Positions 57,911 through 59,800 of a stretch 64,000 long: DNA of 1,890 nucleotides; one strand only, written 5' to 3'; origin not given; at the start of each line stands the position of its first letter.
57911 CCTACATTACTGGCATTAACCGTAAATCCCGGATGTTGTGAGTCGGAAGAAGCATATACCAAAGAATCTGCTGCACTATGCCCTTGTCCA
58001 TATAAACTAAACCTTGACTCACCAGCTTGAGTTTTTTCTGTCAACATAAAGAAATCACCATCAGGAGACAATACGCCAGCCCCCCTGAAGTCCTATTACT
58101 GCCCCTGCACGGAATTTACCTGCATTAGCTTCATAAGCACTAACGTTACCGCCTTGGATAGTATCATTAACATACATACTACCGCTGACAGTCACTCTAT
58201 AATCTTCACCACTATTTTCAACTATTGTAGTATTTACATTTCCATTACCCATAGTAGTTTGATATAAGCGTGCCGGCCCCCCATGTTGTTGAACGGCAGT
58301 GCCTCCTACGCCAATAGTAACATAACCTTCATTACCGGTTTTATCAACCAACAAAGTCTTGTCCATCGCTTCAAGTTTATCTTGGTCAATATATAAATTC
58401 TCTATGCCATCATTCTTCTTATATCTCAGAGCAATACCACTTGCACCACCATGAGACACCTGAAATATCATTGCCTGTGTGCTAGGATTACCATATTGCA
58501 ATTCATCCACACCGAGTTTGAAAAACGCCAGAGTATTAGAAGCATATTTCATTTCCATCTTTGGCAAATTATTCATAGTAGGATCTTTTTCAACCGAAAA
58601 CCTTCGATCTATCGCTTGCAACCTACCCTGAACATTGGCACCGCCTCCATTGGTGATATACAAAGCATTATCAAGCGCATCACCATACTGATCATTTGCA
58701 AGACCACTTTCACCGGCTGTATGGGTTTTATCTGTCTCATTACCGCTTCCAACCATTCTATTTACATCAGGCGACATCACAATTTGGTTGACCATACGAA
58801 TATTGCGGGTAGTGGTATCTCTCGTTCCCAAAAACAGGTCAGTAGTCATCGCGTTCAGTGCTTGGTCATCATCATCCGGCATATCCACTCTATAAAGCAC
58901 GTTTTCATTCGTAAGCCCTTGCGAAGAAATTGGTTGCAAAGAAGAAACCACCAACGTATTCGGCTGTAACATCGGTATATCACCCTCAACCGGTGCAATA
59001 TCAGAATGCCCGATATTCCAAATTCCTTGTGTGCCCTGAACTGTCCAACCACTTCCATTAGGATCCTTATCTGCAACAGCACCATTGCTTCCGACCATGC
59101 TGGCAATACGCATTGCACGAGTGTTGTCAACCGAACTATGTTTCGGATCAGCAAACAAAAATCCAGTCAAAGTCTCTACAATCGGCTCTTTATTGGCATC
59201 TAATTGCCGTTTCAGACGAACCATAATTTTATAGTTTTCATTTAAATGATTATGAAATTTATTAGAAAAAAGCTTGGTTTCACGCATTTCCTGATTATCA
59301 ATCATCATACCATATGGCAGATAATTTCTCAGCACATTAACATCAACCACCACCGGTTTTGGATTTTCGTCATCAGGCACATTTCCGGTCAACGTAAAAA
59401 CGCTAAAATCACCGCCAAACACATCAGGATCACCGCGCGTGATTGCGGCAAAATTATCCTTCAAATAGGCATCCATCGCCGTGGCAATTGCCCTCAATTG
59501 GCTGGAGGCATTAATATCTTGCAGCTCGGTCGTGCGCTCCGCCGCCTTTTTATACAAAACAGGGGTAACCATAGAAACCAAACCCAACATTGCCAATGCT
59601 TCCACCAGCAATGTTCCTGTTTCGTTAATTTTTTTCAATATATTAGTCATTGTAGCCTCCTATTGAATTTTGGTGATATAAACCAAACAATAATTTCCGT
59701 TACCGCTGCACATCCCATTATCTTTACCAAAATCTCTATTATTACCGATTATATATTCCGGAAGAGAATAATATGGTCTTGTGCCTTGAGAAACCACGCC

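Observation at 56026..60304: Orphan three-ORF locus with a giant PilV-like prepilin-type protein and no pilus machinery in view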

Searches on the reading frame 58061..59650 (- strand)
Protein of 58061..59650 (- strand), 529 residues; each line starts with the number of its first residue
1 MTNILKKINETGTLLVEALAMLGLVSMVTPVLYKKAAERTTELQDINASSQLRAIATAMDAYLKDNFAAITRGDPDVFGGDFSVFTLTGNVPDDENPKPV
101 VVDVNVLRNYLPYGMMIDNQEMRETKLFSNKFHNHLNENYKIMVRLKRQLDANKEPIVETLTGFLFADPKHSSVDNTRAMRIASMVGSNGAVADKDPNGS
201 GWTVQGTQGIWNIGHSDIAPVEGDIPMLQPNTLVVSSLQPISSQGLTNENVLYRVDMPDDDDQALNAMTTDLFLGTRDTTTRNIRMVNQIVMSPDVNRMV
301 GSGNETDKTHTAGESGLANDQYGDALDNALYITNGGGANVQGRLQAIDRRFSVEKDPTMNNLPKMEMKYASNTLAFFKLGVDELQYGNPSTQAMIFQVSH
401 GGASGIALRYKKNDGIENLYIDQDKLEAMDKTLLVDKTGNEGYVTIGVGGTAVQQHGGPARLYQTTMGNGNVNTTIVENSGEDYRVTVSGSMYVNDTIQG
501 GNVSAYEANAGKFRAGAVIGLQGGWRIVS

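Call 4: search_protein_families(library=pfam, proteins=[window:58061-59650:-], max_evalue=1)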
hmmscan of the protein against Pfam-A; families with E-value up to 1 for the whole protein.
window:58061-59650:- (529 aa): 0 families

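Call 5: search_protein_families(library=ncbifam, proteins=[window:58061-59650:-], max_evalue=1)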
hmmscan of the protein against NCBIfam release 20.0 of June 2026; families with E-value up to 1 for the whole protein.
window:58061-59650:- (529 aa): 0 families

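Call 6: find_homologous_proteins(query=window:58061-59650:-)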
Query window:58061-59650:- (529 aa): 39 proteins with E <= 0.001 among 8000 candidates.
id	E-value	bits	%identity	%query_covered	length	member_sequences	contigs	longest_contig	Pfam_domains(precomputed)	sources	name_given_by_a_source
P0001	2.3e-132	460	51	98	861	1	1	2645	-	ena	-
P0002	7.2e-73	264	48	64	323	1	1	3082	-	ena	-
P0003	1.2e-72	264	38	98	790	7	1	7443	-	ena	-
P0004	2.7e-70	256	43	67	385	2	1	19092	-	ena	-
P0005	4.1e-67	245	43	67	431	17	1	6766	-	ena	-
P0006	9.6e-67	244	43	67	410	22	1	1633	-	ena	-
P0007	1.1e-66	244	43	67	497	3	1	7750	-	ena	-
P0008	1.4e-66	244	43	67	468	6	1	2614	-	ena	-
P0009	1.4e-66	244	43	67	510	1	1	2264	PF20979.3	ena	-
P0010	1.0e-64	237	45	58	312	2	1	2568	-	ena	-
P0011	6.7e-43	165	39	55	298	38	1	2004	-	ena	-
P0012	7.6e-43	165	39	55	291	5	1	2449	-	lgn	-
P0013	2.6e-42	163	35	70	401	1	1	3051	-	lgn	-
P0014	3.3e-42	163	35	70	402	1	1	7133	-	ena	-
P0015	9.2e-42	162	39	55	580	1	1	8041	PF19263.6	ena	-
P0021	1.9e-39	154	37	67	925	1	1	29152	PF04917.18,PF04519.20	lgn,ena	-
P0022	1.9e-39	154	37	67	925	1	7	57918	PF04917.18,PF04519.20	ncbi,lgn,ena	-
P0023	2.0e-39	154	37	67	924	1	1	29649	PF04917.18,PF04519.20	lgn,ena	-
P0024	2.0e-39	154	37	67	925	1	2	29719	PF04917.18,PF04519.20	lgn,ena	-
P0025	2.1e-39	154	37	67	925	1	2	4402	PF04917.18,PF04519.20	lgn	-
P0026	7.1e-39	152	37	67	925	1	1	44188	PF04917.18,PF04519.20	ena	-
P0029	1.9e-32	131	34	66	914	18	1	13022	-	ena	-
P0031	3.5e-28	117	37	51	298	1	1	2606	PF04917.18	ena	-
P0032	2.8e-24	104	33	57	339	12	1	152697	-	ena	-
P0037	2.2e-20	91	32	59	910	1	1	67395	PF04917.18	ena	-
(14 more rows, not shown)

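Call 7: find_encoding_contigs(protein=P0022, flank=10000, max_places=4)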
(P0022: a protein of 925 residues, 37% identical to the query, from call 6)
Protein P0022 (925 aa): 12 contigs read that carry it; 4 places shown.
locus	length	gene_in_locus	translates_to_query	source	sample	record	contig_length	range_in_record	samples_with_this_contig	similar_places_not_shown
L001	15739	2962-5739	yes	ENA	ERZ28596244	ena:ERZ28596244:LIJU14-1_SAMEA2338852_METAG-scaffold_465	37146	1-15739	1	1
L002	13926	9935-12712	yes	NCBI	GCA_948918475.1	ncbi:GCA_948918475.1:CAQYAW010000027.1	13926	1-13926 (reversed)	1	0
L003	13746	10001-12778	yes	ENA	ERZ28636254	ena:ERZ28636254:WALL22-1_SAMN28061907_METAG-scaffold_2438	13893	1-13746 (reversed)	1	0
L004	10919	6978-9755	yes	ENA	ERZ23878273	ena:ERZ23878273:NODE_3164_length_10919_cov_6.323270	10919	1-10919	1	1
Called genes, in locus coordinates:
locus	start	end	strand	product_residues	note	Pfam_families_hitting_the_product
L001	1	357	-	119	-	?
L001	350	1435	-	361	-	PF02154:FliM, PF01052:FliMN_C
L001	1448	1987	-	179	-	PF03748:FliL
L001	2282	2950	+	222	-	-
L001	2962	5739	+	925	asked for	PF04917:Shufflon_N (weak), PF04519:Bactofilin (faint)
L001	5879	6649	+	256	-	-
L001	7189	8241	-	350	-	PF01384:PHO4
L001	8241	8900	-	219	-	PF01865:PhoU_div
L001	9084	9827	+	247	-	PF00085:Thioredoxin (faint), PF13098:Thioredoxin_2 (weak), PF13462:Thioredoxin_4, PF01323:DSBA, PF13743:Thioredoxin_5 (weak)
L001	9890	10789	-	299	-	PF00348:polyprenyl_synt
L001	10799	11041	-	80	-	PF02609:Exonuc_VII_S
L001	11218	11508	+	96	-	PF01022:HTH_5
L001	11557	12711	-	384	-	PF01612:DNA_pol_A_exo1, PF00570:HRDC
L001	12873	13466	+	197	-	-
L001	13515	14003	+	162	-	-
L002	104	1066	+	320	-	-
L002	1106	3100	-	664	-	PF00270:DEAD (weak), PF04851:ResIII, PF17757:UvrB_inter, PF27431:UvrB_3rd, PF00271:Helicase_C, PF12344:UvrB, PF02151:UVR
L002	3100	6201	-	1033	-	-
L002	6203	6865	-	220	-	-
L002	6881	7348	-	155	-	PF20072:DUF6468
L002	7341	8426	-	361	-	PF02154:FliM, PF01052:FliMN_C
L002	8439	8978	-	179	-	PF03748:FliL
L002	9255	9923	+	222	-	-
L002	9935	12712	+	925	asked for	PF04917:Shufflon_N (weak), PF04519:Bactofilin (faint)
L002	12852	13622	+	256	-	-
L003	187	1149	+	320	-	-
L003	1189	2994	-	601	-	PF17757:UvrB_inter, PF27431:UvrB_3rd, PF00271:Helicase_C, PF12344:UvrB, PF02151:UVR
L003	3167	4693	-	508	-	PF12895:ANAPC3 (faint)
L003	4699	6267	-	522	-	-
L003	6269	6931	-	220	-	-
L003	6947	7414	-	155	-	PF20072:DUF6468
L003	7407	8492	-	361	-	PF02154:FliM, PF01052:FliMN_C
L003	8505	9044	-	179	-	PF03748:FliL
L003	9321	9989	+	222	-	-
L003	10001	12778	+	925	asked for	PF04917:Shufflon_N (weak), PF04519:Bactofilin (faint)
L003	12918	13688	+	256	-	-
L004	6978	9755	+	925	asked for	PF04917:Shufflon_N (weak), PF04519:Bactofilin (faint)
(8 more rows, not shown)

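Call 8: find_encoding_contigs(protein=window:58061-59650:-, flank=10000, max_places=4)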
Protein window:58061-59650:- (529 aa): no gene with exactly this product is on record in the collection.

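Call 16: search_protein_families(library=pfam, proteins=[P0022, P0037, P0029, P0001, P0003, P0031, P0032], max_evalue=1)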
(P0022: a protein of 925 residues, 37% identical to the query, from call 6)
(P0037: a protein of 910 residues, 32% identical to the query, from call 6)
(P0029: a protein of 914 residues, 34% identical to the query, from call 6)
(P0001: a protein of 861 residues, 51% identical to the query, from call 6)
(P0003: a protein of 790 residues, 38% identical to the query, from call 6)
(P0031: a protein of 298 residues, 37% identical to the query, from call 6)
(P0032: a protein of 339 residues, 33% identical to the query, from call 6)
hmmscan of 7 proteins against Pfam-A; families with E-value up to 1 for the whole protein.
P0022 (925 aa): 4 families
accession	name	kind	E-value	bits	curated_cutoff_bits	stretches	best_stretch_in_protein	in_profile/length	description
PF04917.17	Shufflon_N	-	3.1e-06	27.4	27.5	1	122-269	58-203/324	Bacterial shufflon protein, N-terminal constant region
PF04519.19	Bactofilin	-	1.3e-05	25.8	27.9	2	362-425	2-59/98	Polymer-forming cytoskeletal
PF25084.1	LbH_EIF2B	-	0.0079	16.6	54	1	306-393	9-93/105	EIF2B subunit epsilon LbH domain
PF08114.16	PMP1_2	-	0.17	12.1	22.3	1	12-44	9-41/43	ATPase proteolipid family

P0037 (910 aa): 1 family
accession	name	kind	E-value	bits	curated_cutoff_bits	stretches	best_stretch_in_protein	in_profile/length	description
PF04917.17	Shufflon_N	-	2.4e-09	37.6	27.5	1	48-270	10-222/324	Bacterial shufflon protein, N-terminal constant region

P0029 (914 aa): 2 families
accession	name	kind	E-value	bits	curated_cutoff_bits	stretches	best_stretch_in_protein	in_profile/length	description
PF04519.19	Bactofilin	-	0.00011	22.8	27.9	2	341-433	1-85/98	Polymer-forming cytoskeletal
PF01442.23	Apolipoprotein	-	0.19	11.8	90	1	258-332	8-82/190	Apolipoprotein A1/A4/E domain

P0001 (861 aa): 0 families

P0003 (790 aa): 1 family
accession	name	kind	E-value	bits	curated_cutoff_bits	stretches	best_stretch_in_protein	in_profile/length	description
PF04917.17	Shufflon_N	-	0.00095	19.2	27.5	1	149-260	81-187/324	Bacterial shufflon protein, N-terminal constant region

P0031 (298 aa): 1 family
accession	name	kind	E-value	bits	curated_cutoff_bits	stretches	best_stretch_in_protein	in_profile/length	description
PF04917.17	Shufflon_N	-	1.3e-07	31.9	27.5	1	48-272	10-217/324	Bacterial shufflon protein, N-terminal constant region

P0032 (339 aa): 0 families

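Call 67: search_protein_families(library=phrogs, proteins=[window:58061-59650:-, P0022, P0037], max_evalue=0.01)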
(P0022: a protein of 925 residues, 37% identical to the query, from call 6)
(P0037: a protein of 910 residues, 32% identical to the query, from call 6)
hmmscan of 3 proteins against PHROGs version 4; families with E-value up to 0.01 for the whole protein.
window:58061-59650:- (529 aa): 0 families

P0022 (925 aa): 5 families
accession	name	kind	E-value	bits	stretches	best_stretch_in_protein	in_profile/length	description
phrog_5070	-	unknown function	1.9e-08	35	1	310-395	80-165/182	-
phrog_7964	-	unknown function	8.5e-08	32.4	1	313-404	118-209/269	-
phrog_36281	-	unknown function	3.6e-06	27.6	1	294-429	138-273/290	-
phrog_4549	-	tail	0.00092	18.4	1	249-433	523-678/869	tail fiber protein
phrog_5353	-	unknown function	0.0011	19.6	1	319-400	33-109/256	-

P0037 (910 aa): 1 family
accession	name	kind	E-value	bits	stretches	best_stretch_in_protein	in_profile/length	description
phrog_5070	-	unknown function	0.0015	19.1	1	337-412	62-139/182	-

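Call 76: search_dna_similar(query=P0037, collection=plasmids, mode=protein, max_evalue=0.001, max_rows=25)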
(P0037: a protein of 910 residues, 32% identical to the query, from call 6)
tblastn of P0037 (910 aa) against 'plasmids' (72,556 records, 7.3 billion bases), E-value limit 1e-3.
Records with a match: 782; places in all: 789; records where one place covers at least 80% of the query: 0.
Best place of each record, by identity: <60% 782.
By first word of the organism name: Escherichia 577; Shigella 71; Salmonella 52; Klebsiella 24; Pantoea 11; Enterobacter 11; Yersinia 6; Erwinia 5; Citrobacter 5; Pseudomonas 5; and 12 more.
By predicted mobility (MOB-suite, as given by PLSDB): conjugative 739; non-mobilizable 28; mobilizable 15.
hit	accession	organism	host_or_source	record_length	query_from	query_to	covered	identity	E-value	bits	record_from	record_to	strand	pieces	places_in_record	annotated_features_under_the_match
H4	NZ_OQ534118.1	Escherichia coli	-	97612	12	369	39%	27.9%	5e-6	59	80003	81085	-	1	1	pilV: shufflon system plasmid conjugative transfer pilus tip adhesin PilV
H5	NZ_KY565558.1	Escherichia coli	chicken retail meat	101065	12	367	39%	26.8%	3e-6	59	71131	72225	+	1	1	pilV: shufflon system plasmid conjugative transfer pilus tip adhesin PilV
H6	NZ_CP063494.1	Escherichia coli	Gallus gallus,chicken stool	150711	12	367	39%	26.5%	2e-5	57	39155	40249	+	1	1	pilV: shufflon system plasmid conjugative transfer pilus tip adhesin PilV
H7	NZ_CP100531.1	Escherichia coli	Gallus gallus domesticus,whole ...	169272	12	367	39%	26.5%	2e-5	57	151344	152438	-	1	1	pilV: shufflon system plasmid conjugative transfer pilus tip adhesin PilV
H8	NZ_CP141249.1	Escherichia sp. SA17022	food,Slaughterhouse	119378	12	356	38%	27.2%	1e-5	57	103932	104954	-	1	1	pilV: shufflon system plasmid conjugative transfer pilus tip adhesin PilV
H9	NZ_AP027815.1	Escherichia coli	Homo sapiens,whole organism,feces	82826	12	356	38%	27.2%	2e-5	56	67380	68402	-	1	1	pilV: shufflon system plasmid conjugative transfer pilus tip adhesin PilV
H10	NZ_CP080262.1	Escherichia coli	Chicken fecal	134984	12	356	38%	27.2%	2e-5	56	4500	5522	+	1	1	pilV: shufflon system plasmid conjugative transfer pilus tip adhesin PilV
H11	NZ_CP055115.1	Shigella flexneri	Shek Wu Hui WWTPs_101 WWTPs influent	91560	12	356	38%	27.2%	2e-5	56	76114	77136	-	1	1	pilV: shufflon system plasmid conjugative transfer pilus tip adhesin PilV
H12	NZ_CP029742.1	Escherichia coli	-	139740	12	356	38%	27.2%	2e-5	56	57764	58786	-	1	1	pilV: shufflon system plasmid conjugative transfer pilus tip adhesin PilV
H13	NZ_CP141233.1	Escherichia sp. SB18004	food,Slaughterhouse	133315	12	352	37%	27.0%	3e-5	56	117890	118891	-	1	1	pilV: shufflon system plasmid conjugative transfer pilus tip adhesin PilV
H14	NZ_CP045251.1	Pantoea sp. JZ2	Tribulus terrestris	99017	11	356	38%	26.4%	4e-10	72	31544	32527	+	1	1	pilV: shufflon system plasmid conjugative transfer pilus tip adhesin PilV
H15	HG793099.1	Erwinia amylovora LA637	-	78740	1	378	42%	24.0%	4e-7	62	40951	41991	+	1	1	pilV: Shufflon protein PilV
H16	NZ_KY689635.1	Escherichia coli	retail chicken meat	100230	12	344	37%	27.1%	7e-6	58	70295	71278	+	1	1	pilV: shufflon system plasmid conjugative transfer pilus tip adhesin PilV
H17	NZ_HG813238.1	Erwinia amylovora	-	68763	1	325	36%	27.3%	9e-11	74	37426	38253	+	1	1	pilV: shufflon system plasmid conjugative transfer pilus tip adhesin PilV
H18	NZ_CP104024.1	Erwinia amylovora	Pyrus sinkiangensis,whole ...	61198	1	325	36%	27.0%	2e-10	73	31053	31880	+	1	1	pilV: shufflon system plasmid conjugative transfer pilus tip adhesin PilV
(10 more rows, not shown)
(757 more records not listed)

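Call 77: get_annotated_region(hit=H5, flank=6000)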
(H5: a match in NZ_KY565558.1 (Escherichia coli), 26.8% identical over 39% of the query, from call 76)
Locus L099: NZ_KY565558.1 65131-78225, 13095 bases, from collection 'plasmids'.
description: Escherichia coli strain Mbl488 plasmid pMbl488, complete sequence
organism: Escherichia coli (NCBI taxid 562)
taxonomy: Bacteria; Pseudomonadota; Gammaproteobacteria; Enterobacterales; Enterobacteriaceae; Escherichia; Escherichia coli
host: -; source: chicken retail meat; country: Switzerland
typing (MOB-suite, as given by PLSDB): conjugative; replicon IncK2/Z; relaxase MOBP; mating-pair formation MPF_I
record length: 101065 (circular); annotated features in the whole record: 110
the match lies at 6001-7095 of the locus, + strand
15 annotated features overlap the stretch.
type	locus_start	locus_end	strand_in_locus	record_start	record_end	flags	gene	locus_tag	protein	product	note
CDS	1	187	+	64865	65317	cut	pilP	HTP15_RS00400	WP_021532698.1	type IV pilus biogenesis protein PilP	GO:0009297 - pilus assembly [Evidence IEA]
CDS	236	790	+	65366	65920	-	-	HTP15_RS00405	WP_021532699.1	hypothetical protein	-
CDS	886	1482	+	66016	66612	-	-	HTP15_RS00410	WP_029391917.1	hypothetical protein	-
CDS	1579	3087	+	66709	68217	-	-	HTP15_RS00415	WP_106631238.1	ATPase, T2SS/T4P/T4SS family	-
CDS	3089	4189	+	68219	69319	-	-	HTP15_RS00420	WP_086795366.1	type II secretion system F family protein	-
CDS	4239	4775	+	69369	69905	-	-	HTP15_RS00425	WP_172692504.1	type 4 pilus major pilin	-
CDS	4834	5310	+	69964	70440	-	-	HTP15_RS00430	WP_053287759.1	lytic transglycosylase domain-containing protein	-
CDS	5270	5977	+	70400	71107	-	-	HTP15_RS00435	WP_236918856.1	A24 family peptidase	-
CDS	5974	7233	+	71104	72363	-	pilV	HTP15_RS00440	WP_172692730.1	shufflon system plasmid conjugative transfer pilus tip adhesin PilV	-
CDS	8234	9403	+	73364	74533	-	-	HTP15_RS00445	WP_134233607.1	site-specific integrase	GO:0015074 - DNA integration [Evidence IEA]; GO:0006310 - DNA recombination [Evidence IEA]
CDS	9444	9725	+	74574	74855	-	-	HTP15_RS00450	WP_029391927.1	hypothetical protein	-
CDS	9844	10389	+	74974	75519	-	-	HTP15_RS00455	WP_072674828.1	hypothetical protein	-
CDS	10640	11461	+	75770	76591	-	-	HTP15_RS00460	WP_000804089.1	hypothetical protein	-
CDS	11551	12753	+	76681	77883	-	-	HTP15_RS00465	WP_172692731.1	conjugal transfer protein TraF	-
CDS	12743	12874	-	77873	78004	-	-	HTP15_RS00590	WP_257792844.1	hypothetical protein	-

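Call 95: search_protein_families(library=pfam, proteins=[L003:12918-13688:+, L002:6881-7348:-], max_evalue=0.01)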
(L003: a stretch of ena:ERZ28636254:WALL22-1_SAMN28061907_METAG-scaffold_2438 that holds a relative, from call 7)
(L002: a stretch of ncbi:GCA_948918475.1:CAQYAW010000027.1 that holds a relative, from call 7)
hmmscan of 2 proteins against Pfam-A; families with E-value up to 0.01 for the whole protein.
L003:12918-13688:+ (256 aa): 0 families

L002:6881-7348:- (155 aa): 3 families
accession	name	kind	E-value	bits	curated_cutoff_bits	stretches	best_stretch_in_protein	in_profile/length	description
PF20072.4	DUF6468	-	4.2e-20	72.1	26.9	1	33-106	1-74/76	Domain of unknown function (DUF6468)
PF22944.1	DGKD_4H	-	0.0085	16.9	27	1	15-102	10-100/120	Diacylglycerol kinase delta, helical domain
PF08824.15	Serine_rich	-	0.0098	16.3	26.9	0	24-86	80-139/157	Serine rich protein interaction domain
